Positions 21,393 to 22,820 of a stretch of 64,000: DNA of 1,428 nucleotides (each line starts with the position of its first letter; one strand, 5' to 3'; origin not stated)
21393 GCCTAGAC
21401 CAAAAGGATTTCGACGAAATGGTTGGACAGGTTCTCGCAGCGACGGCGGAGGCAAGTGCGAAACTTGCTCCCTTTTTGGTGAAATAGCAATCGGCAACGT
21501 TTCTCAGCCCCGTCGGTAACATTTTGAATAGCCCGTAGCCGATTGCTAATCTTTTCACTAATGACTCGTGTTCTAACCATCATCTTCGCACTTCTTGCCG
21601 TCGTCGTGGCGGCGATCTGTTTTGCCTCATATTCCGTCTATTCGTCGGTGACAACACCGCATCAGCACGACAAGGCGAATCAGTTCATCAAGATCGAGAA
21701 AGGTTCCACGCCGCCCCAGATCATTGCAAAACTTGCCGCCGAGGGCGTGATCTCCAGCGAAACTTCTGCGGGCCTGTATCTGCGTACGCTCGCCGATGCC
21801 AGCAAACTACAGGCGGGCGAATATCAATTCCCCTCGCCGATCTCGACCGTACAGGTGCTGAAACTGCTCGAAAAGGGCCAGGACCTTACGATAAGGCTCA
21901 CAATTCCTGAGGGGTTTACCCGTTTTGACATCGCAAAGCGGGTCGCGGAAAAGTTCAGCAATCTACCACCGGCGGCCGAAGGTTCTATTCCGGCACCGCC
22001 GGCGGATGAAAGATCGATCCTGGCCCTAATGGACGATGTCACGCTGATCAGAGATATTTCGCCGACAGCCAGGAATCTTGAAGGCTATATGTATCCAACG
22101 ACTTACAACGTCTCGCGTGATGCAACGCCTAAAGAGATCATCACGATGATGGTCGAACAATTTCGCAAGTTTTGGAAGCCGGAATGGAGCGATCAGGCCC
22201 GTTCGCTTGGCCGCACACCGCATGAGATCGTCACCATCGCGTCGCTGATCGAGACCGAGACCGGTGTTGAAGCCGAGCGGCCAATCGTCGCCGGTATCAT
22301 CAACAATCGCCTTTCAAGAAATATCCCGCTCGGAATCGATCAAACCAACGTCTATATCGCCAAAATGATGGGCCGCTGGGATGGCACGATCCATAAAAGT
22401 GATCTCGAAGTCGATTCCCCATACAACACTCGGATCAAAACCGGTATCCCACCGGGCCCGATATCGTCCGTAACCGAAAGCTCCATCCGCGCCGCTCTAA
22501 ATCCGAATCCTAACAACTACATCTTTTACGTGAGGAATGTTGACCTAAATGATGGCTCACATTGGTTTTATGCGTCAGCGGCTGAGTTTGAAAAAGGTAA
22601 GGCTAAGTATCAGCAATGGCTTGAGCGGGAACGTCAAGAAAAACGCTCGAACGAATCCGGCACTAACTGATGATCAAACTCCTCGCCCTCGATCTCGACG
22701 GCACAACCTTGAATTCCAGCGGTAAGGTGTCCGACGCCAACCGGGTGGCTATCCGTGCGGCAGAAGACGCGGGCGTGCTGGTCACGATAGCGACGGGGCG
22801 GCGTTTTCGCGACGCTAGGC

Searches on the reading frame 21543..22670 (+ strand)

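Call 67: search_protein_families(library=pfam, proteins=[window:21543-22670:+], max_evalue=0.001)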
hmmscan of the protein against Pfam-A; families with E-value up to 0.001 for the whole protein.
window:21543-22670:+ (375 aa): 1 family
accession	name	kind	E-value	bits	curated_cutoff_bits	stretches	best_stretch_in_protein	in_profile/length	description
PF02618.21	YceG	-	1e-72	245.4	32.4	1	49-354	1-274/275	YceG-like family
